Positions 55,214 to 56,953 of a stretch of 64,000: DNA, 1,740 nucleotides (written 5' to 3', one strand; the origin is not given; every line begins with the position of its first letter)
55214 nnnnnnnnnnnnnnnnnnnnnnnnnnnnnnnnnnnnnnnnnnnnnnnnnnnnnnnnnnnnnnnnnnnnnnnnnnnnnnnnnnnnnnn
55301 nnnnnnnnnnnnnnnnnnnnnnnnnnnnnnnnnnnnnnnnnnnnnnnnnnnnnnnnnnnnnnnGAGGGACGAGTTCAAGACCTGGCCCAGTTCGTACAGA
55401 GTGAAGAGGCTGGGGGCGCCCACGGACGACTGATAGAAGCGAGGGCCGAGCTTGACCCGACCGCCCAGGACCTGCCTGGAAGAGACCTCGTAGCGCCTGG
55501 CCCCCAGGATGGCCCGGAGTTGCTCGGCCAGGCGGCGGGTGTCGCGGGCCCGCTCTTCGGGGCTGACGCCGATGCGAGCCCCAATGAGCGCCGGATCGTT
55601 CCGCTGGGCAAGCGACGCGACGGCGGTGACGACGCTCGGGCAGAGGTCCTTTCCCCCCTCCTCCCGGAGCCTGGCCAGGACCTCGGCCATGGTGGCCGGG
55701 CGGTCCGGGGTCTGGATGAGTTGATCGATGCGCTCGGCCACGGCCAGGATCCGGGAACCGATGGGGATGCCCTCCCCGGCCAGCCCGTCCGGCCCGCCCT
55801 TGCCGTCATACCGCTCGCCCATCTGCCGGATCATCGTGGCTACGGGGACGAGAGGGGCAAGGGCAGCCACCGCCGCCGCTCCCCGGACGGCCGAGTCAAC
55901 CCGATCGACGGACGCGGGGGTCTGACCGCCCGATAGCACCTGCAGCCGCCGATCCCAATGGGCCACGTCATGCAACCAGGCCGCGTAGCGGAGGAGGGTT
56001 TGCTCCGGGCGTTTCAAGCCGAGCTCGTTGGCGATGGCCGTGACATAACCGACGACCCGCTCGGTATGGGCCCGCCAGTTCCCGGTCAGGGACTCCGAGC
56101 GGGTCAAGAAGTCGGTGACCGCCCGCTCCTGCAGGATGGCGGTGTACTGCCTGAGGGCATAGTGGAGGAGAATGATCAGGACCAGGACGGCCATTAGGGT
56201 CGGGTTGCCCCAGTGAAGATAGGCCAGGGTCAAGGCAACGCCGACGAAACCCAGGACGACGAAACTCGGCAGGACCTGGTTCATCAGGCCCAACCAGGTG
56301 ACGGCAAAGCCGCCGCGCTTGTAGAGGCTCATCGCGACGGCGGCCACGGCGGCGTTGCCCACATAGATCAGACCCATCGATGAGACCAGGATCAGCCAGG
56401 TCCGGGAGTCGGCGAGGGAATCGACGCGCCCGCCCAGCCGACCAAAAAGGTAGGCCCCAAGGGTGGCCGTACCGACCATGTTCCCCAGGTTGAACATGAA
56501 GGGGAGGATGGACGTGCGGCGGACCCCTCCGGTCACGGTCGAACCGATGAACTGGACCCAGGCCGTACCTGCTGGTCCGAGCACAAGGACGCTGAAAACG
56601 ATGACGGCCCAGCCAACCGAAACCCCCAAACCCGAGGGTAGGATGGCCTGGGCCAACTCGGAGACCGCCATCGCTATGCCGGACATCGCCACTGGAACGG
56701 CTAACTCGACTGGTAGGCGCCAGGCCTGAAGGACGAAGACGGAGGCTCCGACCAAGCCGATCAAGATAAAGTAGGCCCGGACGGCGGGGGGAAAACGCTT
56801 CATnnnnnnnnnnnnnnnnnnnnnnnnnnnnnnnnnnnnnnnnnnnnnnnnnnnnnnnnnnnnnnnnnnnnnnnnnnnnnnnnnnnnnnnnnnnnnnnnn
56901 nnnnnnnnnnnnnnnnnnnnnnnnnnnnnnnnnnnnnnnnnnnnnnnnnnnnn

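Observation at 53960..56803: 947-aa sensor kinase combining a 7-TM receptor module, an HD domain with degenerate GYP (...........), GAF, PAS and a classical HisKA/HATPase transmitter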

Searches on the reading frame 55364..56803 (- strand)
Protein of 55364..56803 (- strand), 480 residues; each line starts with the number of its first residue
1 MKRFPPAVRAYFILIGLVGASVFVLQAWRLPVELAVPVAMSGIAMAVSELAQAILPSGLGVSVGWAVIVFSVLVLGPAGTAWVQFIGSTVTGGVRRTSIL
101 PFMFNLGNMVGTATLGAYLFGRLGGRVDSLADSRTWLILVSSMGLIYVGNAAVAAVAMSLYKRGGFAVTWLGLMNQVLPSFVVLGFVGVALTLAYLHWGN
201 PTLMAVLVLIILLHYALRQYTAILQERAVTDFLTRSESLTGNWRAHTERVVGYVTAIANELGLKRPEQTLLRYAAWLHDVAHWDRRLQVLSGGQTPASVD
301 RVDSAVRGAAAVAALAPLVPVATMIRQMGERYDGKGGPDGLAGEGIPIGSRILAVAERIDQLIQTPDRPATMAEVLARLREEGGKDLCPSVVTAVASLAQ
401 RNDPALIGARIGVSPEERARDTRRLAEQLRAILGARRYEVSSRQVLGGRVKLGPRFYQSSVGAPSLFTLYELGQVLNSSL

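Call 30: find_related_loci(query=A2, collection=genome_contigs, flank=8000)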
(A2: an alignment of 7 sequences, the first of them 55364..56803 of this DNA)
Query A2 (480 aa) in genome_contigs; peptide patterns used: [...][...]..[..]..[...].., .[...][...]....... (x = any residue, [..] = any of these).
199 stretches matched a pattern; 91 encode a relative of the query (tblastn E <= 1e-3); the best 80 are kept; 80 distinct loci.
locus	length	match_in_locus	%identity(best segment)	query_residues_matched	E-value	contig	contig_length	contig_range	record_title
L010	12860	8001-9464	62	1-480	0e+0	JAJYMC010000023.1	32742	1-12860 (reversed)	MAG: Bacillota bacterium isolate DBS2-4.bin104 NODE_2177_length_32742_cov_2.40641, whole genome shotgun sequence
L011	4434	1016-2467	62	1-480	0e+0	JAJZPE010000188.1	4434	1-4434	MAG: Bacillota bacterium isolate SKS1.bin113 NODE_35257_length_4434_cov_2.319248, whole genome shotgun sequence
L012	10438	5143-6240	36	26-395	4e-28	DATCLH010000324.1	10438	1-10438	MAG TPA_asm: Thermaerobacter sp. isolate SMAG_U7117 k141_628285, whole genome shotgun sequence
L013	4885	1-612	36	152-357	2e-20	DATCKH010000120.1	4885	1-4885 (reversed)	MAG TPA_asm: Thermaerobacter sp. isolate SMAG_U7091 k141_265101, whole genome shotgun sequence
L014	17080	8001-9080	28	57-402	2e-19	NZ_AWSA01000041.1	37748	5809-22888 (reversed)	Intrasporangium oryzae NRRL B-24470 contig49, whole genome shotgun sequence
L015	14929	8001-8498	37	246-407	1e-18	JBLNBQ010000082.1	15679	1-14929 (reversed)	MAG: Chitinophagales bacterium isolate MAG147 PRJNA950955_bin9_renamed_81, whole genome shotgun sequence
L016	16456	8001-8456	36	246-392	1e-18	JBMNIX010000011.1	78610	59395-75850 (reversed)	MAG: bacterium isolate SBF912LR0HQ0175 contig_59538, whole genome shotgun sequence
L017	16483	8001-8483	33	246-401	3e-16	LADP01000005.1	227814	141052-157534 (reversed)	MAG: Peptococcaceae bacterium BRH_c8a BRHa_1005448, whole genome shotgun sequence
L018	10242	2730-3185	33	246-392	5e-16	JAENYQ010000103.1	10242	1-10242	MAG: Desulfotomaculum sp. isolate BL5_bin.2 BL5_bin2_NODE_1033_length_10242_cov_14.135369, whole genome shotgun sequence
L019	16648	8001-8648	28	246-464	6e-16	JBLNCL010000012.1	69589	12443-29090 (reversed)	MAG: Betaproteobacteria bacterium isolate MAG126 PRJNA950955_bin33_renamed_11, whole genome shotgun sequence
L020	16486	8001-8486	32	246-402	9e-16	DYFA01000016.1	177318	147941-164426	MAG TPA_asm: Aneurinibacillus sp. isolate Tomsk_67_16 Tomsk_k141_9300, whole genome shotgun sequence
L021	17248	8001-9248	26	12-412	1e-15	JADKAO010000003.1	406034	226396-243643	MAG: Actinomycetales bacterium isolate Mari_18-Q3-R65-66_BAT3C.41 tig00002055-10-4046500, whole genome shotgun sequence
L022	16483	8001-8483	32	246-401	1e-15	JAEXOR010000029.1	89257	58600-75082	MAG: Bacillota bacterium isolate OH_HBrB_152 k127_875095, whole genome shotgun sequence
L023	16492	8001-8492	40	244-426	2e-15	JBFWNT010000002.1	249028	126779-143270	MAG: Thermoleophilia bacterium isolate CA_2019_TPBF_119 NODE_467_length_249028_cov_9.118509_TPBF, whole genome shotgun s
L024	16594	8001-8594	34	215-402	4e-15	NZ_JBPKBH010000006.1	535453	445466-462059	Yinghuangia sp. YIM S09857 Scaffold6, whole genome shotgun sequence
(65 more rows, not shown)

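Call 44: search_protein_representatives(alignment_id=A2)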
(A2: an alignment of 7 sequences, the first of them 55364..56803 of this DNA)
Query: 7 sequences, 512 profile positions. Proteins with E-value up to 0.001 (for the whole library): 98904; up to 1e-10: 66965; up to 1e-30: 1763. The best 150 are listed.
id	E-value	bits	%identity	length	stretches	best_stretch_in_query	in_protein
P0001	8.9e-212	720.8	-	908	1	40-507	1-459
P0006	2.3e-211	719.4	-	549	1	1-509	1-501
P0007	1.9e-199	680.1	-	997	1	1-511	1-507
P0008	9.5e-162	555.7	-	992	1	5-512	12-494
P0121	2.6e-112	392.6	-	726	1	33-512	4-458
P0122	7.6e-107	374.6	-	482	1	5-489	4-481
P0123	1.5e-103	363.7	-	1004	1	1-511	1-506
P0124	4.2e-100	352.3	-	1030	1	1-508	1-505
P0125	7.8e-98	344.9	-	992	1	1-509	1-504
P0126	7.8e-82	292.1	-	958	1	50-509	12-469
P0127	2.6e-80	287.0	-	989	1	11-503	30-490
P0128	3.9e-79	283.2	-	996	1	1-510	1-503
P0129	3.5e-76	273.4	-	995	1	8-509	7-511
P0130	1.4e-72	261.5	-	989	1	10-506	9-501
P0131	6.9e-68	246.1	-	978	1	4-508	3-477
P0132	1.2e-64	235.3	-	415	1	1-407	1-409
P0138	6.6e-61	223.0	-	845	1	1-507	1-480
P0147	5.2e-56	206.9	-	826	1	4-506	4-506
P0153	1.2e-54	202.3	-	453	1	1-429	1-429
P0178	5.6e-51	190.3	-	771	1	9-440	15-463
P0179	6.0e-51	190.2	-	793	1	8-444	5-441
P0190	3.9e-50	187.5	-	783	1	11-425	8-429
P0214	3.4e-48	181.1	-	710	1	5-408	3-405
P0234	7.2e-47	176.7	-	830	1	3-404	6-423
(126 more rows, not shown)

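Call 45: predict_structure(alignment_id=A2)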
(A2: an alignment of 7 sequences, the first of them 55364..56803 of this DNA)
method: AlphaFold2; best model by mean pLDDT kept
length: 480 residues; sequences in the alignment: 7
mean_pLDDT: 62.5   pTM: 0.52
mean pLDDT of the five models: 62.5, 59.0, 57.4, 57.4, 44.8
residues with pLDDT >= 90: 47; 70-90: 176; 50-70: 95; < 50: 162
segments of 3 or more residues with pLDDT < 50: 55-59, 231-240, 280-346, 406-480
pLDDT, mean of each block of 10 residues (from residue 1): 66 90 90 90 85 52 81 92 91 71 85 90 86 88 86 76 69 71 85 89 85 74 54 45 58 69 57 54 40 32 32 35 35 34 52 72 65 81 74 78 49 34 32 26 22 23 29 26
secondary structure, 60 per line:
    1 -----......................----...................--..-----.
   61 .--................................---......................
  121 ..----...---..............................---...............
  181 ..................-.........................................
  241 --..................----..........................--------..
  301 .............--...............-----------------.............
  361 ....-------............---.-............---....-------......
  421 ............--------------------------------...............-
elements in order: H6-27 H32-50 H64-95 H99-122 H133-162 H166-198 H200-240 H243-260 H265-290 H299-313 H316-330 H348-364 H372-382 H389-400 H404-407 H415-432 H465-479

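Call 49: search_protein_families(library=pfam, proteins=[P0138, P0147, P0178, P0179, P0190, P0214, P0234, P0121, P0132, P0153], max_evalue=0.001)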
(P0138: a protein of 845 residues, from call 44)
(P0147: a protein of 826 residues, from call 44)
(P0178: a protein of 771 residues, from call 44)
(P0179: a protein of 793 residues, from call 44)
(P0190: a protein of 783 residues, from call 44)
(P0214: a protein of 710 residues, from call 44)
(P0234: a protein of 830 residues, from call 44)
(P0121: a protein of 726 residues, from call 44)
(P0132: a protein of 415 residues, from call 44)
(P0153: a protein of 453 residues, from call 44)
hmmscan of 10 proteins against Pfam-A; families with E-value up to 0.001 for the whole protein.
P0138 (845 aa): 6 families
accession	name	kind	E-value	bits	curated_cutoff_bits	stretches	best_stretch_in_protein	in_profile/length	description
PF13487.12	HD_5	-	1.6e-32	113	27.2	1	236-384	15-165/170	HD domain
PF02518.31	HATPase_c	-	1.3e-26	93.7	26.4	1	728-829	4-109/111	Histidine kinase-, DNA gyrase B-, and HSP90-like ATPase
PF00512.31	HisKA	-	2e-16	60.2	26.9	1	620-680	3-63/66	His Kinase A (phospho-acceptor) domain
PF01966.28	HD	-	5.8e-09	36.7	22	1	240-356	6-115/116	HD domain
PF13185.12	GAF_2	-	6.8e-05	23.5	28.6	1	462-590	2-134/136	GAF domain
PF01590.32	GAF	-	0.0002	22.4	22.4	1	507-590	56-132/133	GAF domain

P0147 (826 aa): 7 families
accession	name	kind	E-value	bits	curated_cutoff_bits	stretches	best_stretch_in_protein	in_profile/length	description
PF13487.12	HD_5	-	3.5e-39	134.7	27.2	1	252-413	6-170/170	HD domain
PF00990.26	GGDEF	-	3.6e-37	128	23.8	1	648-804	1-159/161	Diguanylate cyclase, GGDEF domain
PF01966.28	HD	-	1.1e-19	71.3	22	1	262-381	3-115/116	HD domain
PF13492.12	GAF_3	-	3.5e-14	53.7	27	1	490-637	1-129/129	GAF domain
PF13185.12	GAF_2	-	1.2e-11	45.4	28.6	1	489-635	2-135/136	GAF domain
PF01590.32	GAF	-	2.8e-10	41.3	22.4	1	490-635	1-133/133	GAF domain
PF20972.2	MASE9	-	2e-05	25.1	24.3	1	65-180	50-159/203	MASE9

P0178 (771 aa): 6 families
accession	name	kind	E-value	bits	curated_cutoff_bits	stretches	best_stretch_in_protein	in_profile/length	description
PF13487.12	HD_5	-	3.6e-39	134.7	27.2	1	253-417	3-170/170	HD domain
PF00990.26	GGDEF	-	1.4e-28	100.1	23.8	1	604-751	3-160/161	Diguanylate cyclase, GGDEF domain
PF01966.28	HD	-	7e-19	68.7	22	1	266-385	3-115/116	HD domain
PF20972.2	MASE9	-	6.1e-05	23.5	24.3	1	44-197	28-172/203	MASE9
PF13185.12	GAF_2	-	0.00067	20.3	28.6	0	469-588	1-134/136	GAF domain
PF08668.18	HDOD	-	0.00079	19.4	22.9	0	267-354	98-195/196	HDOD domain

P0179 (793 aa): 6 families
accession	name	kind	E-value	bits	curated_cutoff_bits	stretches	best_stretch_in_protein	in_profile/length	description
PF13487.12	HD_5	-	3.5e-41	141.2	27.2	1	240-404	4-170/170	HD domain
PF00990.26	GGDEF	-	1.2e-36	126.4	23.8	1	622-778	1-159/161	Diguanylate cyclase, GGDEF domain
PF01966.28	HD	-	1e-21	77.8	22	1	252-373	3-116/116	HD domain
PF13185.12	GAF_2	-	7.7e-12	46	28.6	1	476-610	4-136/136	GAF domain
PF01590.32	GAF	-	4.7e-07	30.8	22.4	1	475-608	1-132/133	GAF domain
PF13492.12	GAF_3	-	2.9e-06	28.1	27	1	559-610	78-128/129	GAF domain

P0190 (783 aa): 7 families
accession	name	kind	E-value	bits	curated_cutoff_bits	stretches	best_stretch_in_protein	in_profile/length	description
PF13487.12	HD_5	-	6.4e-41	140.4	27.2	1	240-403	4-170/170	HD domain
PF00990.26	GGDEF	-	1.3e-39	136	23.8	1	620-774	1-158/161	Diguanylate cyclase, GGDEF domain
PF13185.12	GAF_2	-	1e-21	78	28.6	1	478-608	6-136/136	GAF domain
PF01966.28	HD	-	7.3e-21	75.1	22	1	252-372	3-116/116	HD domain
PF01590.32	GAF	-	1.6e-18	67.9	22.4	1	476-606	2-132/133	GAF domain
PF13492.12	GAF_3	-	5e-13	50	27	1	484-608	10-128/129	GAF domain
PF20972.2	MASE9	-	3e-06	27.7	24.3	1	80-187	68-175/203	MASE9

P0214 (710 aa): 5 families
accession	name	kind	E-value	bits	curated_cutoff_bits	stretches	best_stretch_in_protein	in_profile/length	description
PF13487.12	HD_5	-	1.4e-31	110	27.2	1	236-395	6-170/170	HD domain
PF01966.28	HD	-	1.5e-16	61.2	22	1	245-364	2-114/116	HD domain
PF13581.12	HATPase_c_2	-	8.3e-12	45.7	27.4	1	575-690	6-127/127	Histidine kinase-like ATPase domain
PF02518.31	HATPase_c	-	9.4e-09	36.1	26.4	1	603-668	8-80/111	Histidine kinase-, DNA gyrase B-, and HSP90-like ATPase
PF20972.2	MASE9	-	4.6e-05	23.9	24.3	1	56-179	40-163/203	MASE9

P0234 (830 aa): 6 families
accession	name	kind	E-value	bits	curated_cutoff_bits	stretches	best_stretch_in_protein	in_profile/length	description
PF13487.12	HD_5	-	4.3e-45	153.9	27.2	1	256-416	6-169/170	HD domain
PF01966.28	HD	-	3.3e-23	82.6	22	1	266-385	3-115/116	HD domain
PF13492.12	GAF_3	-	1e-14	55.5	27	1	509-644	13-129/129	GAF domain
PF00990.26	GGDEF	-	1.6e-12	48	23.8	1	656-806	2-154/161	Diguanylate cyclase, GGDEF domain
PF13185.12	GAF_2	-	2.6e-08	34.6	28.6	1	518-643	23-136/136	GAF domain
PF01590.32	GAF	-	1.2e-05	26.3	22.4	1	500-642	4-133/133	GAF domain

P0121 (726 aa): 5 families
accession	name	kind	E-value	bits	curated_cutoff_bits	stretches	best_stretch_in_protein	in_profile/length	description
PF13487.12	HD_5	-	2.9e-20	73.1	27.2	1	214-358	12-170/170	HD domain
PF01966.28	HD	-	7.4e-11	42.8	22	1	226-329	11-113/116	HD domain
PF13185.12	GAF_2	-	9.7e-10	39.2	28.6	1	435-569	2-136/136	GAF domain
PF01590.32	GAF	-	5.5e-06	27.4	22.4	1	440-568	5-133/133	GAF domain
PF13492.12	GAF_3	-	0.00023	22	27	0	437-570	2-129/129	GAF domain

P0132 (415 aa): 3 families
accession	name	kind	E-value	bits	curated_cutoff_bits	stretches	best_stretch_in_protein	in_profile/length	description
PF13487.12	HD_5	-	1.3e-36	126.4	27.2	1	236-399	3-169/170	HD domain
PF01966.28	HD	-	3.3e-21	76.2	22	1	249-369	3-116/116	HD domain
PF20972.2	MASE9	-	2.8e-05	24.6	24.3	1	36-217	28-193/203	MASE9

P0153 (453 aa): 2 families
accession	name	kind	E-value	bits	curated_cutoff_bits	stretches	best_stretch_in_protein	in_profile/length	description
PF13487.12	HD_5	-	1.5e-44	152.2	27.2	1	232-393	6-170/170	HD domain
PF01966.28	HD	-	1.3e-22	80.7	22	1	242-362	3-116/116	HD domain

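Call 54: find_encoding_contigs(protein=P0123, flank=4000, max_places=2)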
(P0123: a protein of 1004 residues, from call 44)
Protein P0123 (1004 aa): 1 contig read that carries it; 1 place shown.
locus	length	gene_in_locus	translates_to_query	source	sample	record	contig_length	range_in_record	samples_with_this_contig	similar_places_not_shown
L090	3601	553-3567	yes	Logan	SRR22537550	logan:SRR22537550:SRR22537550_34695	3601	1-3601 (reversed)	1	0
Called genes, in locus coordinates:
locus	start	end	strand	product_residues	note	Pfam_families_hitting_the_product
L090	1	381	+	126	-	?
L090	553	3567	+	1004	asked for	PF01966:HD, PF13487:HD_5, PF01590:GAF, PF13185:GAF_2, PF13492:GAF_3 (weak), PF08448:PAS_4 (weak), PF00512:HisKA, PF02518:HATPase_c, +2 more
